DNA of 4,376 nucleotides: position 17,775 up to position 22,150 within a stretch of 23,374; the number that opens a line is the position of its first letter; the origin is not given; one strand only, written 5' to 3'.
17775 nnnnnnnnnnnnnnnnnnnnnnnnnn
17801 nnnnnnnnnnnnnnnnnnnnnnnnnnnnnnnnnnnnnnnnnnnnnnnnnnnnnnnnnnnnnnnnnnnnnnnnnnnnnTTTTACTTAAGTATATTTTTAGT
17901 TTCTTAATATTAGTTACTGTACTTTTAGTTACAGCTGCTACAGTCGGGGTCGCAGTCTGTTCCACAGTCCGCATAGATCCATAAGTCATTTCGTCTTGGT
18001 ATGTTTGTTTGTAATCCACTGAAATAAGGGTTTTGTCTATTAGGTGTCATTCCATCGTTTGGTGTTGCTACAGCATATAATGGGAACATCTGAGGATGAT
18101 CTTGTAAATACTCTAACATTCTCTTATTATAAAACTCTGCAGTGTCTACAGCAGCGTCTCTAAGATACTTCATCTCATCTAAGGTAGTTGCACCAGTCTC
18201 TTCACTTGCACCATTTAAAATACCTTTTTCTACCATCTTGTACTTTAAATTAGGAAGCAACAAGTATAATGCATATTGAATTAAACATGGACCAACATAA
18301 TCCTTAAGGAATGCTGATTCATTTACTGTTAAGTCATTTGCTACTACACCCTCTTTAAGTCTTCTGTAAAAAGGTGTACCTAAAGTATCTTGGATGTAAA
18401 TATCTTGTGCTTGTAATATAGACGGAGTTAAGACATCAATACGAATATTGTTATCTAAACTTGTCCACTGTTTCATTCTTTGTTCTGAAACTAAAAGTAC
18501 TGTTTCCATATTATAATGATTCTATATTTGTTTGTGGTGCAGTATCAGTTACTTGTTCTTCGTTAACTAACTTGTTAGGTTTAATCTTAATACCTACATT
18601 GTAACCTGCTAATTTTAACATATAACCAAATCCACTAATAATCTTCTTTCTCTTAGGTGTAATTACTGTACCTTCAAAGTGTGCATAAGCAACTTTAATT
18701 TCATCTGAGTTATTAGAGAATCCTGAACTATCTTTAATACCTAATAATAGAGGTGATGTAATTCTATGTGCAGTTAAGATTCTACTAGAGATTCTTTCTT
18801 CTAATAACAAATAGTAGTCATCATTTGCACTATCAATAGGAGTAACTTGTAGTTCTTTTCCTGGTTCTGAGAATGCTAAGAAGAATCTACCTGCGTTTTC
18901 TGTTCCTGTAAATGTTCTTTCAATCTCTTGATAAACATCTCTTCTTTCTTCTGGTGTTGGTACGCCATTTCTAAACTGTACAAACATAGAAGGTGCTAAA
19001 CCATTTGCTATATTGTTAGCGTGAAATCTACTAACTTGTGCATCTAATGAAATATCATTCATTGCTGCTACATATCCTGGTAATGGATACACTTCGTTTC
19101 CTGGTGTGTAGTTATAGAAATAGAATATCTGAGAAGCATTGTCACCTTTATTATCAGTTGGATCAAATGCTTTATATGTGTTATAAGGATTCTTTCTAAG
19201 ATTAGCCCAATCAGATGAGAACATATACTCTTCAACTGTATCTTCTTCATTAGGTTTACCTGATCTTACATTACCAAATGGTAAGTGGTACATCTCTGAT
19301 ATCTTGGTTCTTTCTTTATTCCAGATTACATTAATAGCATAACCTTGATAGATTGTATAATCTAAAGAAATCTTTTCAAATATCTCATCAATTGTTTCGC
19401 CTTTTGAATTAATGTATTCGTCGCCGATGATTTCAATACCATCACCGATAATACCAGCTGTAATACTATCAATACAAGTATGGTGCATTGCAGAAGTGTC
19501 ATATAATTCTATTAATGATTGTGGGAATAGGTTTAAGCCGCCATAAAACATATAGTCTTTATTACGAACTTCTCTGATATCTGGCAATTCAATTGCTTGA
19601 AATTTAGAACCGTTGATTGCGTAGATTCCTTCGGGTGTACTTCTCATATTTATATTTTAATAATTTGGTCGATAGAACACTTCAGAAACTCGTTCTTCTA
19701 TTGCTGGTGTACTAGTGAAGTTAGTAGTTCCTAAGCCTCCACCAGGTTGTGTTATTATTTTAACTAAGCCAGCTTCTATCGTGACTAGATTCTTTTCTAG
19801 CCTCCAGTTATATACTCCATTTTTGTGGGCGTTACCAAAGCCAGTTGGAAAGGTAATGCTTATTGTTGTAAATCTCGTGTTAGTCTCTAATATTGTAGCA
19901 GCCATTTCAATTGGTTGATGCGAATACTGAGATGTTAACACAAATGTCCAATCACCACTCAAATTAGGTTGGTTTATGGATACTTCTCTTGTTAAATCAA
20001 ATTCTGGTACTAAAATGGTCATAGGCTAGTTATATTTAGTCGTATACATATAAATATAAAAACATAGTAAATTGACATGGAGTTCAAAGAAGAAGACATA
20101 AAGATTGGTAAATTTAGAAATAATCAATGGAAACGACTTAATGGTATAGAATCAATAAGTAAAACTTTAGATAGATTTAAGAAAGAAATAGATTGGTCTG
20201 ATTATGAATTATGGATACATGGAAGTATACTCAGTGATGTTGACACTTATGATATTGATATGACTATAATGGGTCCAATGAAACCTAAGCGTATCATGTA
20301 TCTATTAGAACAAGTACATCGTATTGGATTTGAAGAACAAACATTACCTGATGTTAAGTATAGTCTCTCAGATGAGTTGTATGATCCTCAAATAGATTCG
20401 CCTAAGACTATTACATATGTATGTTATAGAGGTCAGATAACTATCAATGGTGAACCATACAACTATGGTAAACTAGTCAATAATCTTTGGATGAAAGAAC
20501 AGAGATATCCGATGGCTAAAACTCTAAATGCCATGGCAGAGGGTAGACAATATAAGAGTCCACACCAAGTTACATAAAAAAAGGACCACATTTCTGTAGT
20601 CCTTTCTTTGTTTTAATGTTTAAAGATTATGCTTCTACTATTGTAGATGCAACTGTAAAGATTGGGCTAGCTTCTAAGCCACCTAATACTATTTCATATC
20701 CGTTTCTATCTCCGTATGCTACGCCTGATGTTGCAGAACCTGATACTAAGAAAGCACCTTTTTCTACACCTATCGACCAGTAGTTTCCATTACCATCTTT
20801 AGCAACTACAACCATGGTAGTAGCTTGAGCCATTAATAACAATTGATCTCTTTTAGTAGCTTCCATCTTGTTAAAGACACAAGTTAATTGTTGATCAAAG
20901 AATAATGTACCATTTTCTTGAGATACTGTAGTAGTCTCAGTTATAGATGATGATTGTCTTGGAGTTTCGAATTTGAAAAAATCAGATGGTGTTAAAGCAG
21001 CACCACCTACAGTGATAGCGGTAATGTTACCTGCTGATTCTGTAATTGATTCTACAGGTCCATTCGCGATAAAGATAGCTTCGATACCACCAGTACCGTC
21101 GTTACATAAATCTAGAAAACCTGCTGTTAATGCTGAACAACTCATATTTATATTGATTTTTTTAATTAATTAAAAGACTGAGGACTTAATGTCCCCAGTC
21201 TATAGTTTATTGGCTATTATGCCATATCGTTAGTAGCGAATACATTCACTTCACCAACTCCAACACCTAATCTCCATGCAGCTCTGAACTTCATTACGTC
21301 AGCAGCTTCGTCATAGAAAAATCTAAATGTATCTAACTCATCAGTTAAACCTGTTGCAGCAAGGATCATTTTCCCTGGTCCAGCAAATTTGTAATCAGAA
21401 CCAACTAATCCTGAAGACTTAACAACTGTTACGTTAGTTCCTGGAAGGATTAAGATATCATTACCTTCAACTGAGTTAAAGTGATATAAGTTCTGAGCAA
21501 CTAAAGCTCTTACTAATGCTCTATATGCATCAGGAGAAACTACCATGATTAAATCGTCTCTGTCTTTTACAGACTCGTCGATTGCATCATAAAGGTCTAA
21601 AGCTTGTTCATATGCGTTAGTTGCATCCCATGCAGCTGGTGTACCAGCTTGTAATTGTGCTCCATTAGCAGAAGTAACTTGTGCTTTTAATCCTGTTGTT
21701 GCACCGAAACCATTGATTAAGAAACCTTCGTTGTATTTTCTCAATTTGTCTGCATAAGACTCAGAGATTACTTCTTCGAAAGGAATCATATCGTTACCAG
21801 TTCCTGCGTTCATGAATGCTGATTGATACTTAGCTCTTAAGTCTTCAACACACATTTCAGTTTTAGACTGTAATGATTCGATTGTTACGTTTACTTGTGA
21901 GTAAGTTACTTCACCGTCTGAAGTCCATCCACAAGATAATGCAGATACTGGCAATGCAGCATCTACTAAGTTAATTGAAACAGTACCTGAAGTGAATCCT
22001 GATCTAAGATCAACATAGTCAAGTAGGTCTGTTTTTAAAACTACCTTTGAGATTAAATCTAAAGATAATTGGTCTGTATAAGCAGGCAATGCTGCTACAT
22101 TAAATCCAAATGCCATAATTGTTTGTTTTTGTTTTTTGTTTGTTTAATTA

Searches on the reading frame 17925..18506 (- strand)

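Call 4: search_protein_families(library=phrogs, proteins=[window:17925-18506:-], max_evalue=0.01)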
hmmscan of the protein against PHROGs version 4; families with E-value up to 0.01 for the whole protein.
window:17925-18506:- (193 aa): 2 families
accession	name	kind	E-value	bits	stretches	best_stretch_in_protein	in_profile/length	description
phrog_35048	-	unknown function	3.5e-08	34.5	1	4-180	6-183/184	-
phrog_24616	-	unknown function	0.0042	18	0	86-148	107-169/185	-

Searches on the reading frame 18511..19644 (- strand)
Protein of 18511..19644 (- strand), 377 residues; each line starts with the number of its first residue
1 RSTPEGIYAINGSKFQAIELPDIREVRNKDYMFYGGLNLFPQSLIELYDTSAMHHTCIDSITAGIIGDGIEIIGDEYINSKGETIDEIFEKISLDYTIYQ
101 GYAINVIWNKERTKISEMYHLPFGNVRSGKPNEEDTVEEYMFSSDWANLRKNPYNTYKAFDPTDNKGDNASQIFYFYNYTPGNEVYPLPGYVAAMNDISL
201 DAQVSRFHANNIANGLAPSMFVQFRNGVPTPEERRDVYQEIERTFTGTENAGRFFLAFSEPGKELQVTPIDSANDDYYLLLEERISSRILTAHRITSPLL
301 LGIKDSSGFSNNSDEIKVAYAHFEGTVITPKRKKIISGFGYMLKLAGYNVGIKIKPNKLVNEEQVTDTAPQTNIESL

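Call 4: search_protein_families(library=phrogs, proteins=[window:18511-19644:-], max_evalue=0.01)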
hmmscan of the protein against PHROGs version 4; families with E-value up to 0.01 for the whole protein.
window:18511-19644:- (377 aa): 5 families
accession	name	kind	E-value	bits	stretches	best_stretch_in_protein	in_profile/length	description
phrog_11226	-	head and packaging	1.2e-39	137.5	1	25-344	18-368/388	portal protein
phrog_33693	-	head and packaging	5.2e-35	121.9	1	21-372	12-369/560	portal protein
phrog_12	-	head and packaging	1.2e-10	42.1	1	100-343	154-365/646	portal protein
phrog_2662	-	head and packaging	6.3e-08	32.6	1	153-320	170-335/717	portal protein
phrog_68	-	head and packaging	5.3e-07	29.6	1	165-324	152-312/344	portal protein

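Call 28: search_dna_similar(query=window:18511-19644:-, collection=phages, mode=protein, max_evalue=0.001, max_rows=25)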
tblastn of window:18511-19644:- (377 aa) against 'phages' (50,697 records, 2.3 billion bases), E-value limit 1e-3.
Records with a match: 12; places in all: 12; records where one place covers at least 80% of the query: 4.
Best place of each record, by identity: <60% 12.
By first word of the organism name: Nonlabens 4; Bacteroides 4; Microcystis 2; Uncultured 1; Bacteriophage 1.
By host as written in the record: Persicivirga sp. IMCC12024 4; Bacteroides fragilis BL19 2; - 2; Microcystis sp. 2; Bacteroides thetaiotaomicron BG12 1; Bacteroides salyersiae BG8 1.
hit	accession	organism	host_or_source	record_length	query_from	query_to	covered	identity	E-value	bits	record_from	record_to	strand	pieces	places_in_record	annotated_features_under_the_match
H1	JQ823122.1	Nonlabens phage P12024S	Persicivirga sp. IMCC12024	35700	21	356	89%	27.7%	7e-30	127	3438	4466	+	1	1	phage portal protein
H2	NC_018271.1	Nonlabens phage P12024S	Persicivirga sp. IMCC12024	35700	21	356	89%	27.7%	7e-30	127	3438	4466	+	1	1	portal protein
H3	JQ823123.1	Nonlabens phage P12024L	Persicivirga sp. IMCC12024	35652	21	356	89%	27.4%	2e-29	125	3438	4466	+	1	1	phage portal protein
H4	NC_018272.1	Nonlabens phage P12024L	Persicivirga sp. IMCC12024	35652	21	356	89%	27.4%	2e-29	125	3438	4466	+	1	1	portal protein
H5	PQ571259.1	Bacteroides phage BF1-2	Bacteroides fragilis BL19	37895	28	316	77%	25.1%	6e-5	51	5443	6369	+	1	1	portal protein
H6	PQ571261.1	Bacteroides phage BF1-4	Bacteroides fragilis BL19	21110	28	316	77%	24.9%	4e-4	49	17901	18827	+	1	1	portal protein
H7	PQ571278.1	Bacteroides phage BT2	Bacteroides thetaiotaomicron BG12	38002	28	316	77%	24.9%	4e-4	49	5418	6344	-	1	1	portal protein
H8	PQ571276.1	Bacteroides phage BS-TP3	Bacteroides salyersiae BG8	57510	22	227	55%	22.9%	5e-5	51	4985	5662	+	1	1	polyprotein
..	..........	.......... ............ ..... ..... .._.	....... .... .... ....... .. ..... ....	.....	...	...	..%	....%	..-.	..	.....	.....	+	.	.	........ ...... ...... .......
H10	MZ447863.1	Microcystis phage Mea-Yong924-1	Microcystis sp.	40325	91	260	45%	20.7%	7e-6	54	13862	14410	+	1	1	hypothetical protein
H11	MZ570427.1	Microcystis phage Mae-Yong924-2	Microcystis sp.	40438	91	260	45%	20.7%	7e-6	54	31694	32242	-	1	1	portal protein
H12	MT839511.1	Bacteriophage sp.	human fecal samples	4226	34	146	30%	30.4%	4e-5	52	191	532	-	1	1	record has no annotation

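Call 30: get_annotated_region(hit=H2, flank=8000)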
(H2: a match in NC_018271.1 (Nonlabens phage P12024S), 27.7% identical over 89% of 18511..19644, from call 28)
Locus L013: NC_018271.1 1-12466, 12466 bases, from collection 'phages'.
description: Persicivirga phage P12024S, complete genome.
organism: Nonlabens phage P12024S (NCBI taxid 1168478)
taxonomy: Viruses; Duplodnaviria; Heunggongvirae; Uroviricota; Caudoviricetes; Inhavirus; Inhavirus P12024S
host: Persicivirga sp. IMCC12024; source: seawater; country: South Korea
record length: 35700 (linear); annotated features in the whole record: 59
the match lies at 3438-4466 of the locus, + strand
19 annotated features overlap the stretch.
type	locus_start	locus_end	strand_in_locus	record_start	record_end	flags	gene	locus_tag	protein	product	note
CDS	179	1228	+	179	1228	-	-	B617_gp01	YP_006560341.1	hypothetical protein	-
CDS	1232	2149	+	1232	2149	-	-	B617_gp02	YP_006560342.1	hypothetical protein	-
CDS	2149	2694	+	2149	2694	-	-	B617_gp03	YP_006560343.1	hypothetical protein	-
CDS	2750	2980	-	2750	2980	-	-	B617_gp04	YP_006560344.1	hypothetical protein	-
CDS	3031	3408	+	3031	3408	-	-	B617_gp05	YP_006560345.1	hypothetical protein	-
CDS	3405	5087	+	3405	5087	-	-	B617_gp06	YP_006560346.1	portal protein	-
CDS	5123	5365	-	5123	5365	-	-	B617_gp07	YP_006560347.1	hypothetical protein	-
CDS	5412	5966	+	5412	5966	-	-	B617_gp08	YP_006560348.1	hypothetical protein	-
CDS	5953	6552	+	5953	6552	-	-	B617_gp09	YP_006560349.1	hypothetical protein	-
CDS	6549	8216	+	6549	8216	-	-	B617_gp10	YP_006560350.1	hypothetical protein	similar to putative tail fiber protein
CDS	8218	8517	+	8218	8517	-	-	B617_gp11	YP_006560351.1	hypothetical protein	-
CDS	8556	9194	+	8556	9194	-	-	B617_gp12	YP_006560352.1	hypothetical protein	-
CDS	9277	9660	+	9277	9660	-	-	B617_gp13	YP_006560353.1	endolysin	-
CDS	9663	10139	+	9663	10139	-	-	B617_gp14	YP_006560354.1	holin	-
CDS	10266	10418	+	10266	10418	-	-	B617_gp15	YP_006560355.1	hypothetical protein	-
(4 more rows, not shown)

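Call 75: search_protein_families(library=pfam, proteins=[L013:2750-2977:-], max_evalue=0.1)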
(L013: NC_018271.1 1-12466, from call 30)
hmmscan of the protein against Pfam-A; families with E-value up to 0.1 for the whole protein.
L013:2750-2977:- (75 aa): 0 families

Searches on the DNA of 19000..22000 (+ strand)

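Call 6: search_dna_similar(query=window:19000-22000:+, collection=phages, mode=near, max_rows=20)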
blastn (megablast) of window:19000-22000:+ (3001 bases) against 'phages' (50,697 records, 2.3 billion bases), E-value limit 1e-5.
No match.

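Call 95: search_rna_families(source=window, start=19600, end=21300, threshold=evalue, max_evalue=1)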
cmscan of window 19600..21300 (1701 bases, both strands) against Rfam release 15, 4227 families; matches with E-value up to 1: 3.
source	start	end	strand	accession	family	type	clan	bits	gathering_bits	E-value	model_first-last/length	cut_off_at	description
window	20575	20641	-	RF00368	sroB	Gene; sRNA;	-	28.3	44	0.42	1-83/83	no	sroB RNA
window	20447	20617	-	RF01808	MicX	Gene; sRNA;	-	22.6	75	0.025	1-194/194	no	MicX Vibrio cholerae sRNA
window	20576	20609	-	RF00084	CsrC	Gene; sRNA;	CL00106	12.7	61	0.49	210-243/255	no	CsrC RNA family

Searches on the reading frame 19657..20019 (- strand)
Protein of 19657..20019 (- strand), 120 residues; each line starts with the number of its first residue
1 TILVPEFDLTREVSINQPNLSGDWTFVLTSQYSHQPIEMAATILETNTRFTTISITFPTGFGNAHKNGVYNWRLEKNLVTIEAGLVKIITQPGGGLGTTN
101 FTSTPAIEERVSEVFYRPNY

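Call 4: search_protein_families(library=phrogs, proteins=[window:19657-20019:-], max_evalue=0.01)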
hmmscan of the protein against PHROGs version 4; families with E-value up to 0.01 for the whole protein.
window:19657-20019:- (120 aa): 0 families

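Call 51: search_protein_families(library=pfam, proteins=[window:19657-20019:-], max_evalue=0.1)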
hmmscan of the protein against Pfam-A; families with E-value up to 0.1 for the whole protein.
window:19657-20019:- (120 aa): 1 family
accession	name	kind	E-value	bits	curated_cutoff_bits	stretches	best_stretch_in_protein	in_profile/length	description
PF18153.7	Cap15_CD_rec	-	0.093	13.5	31.2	0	16-60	2-47/122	Cap15, cyclic dinucleotide receptor domain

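Call 70: search_solved_structures(query=window:19657-20019:-, max_evalue=1)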
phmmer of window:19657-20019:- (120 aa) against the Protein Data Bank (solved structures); distinct sequences matched with E-value up to 1: 3.
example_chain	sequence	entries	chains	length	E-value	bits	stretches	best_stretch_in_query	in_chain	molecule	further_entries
4ge3_A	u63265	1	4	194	0.054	16.8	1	88-119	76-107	Uncharacterized protein C22E12.03c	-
4qyt_A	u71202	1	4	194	0.068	16.4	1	88-119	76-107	Uncharacterized protein C22E12.03c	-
4ge0_A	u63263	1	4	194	0.071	16.4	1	88-119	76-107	Uncharacterized protein C22E12.03c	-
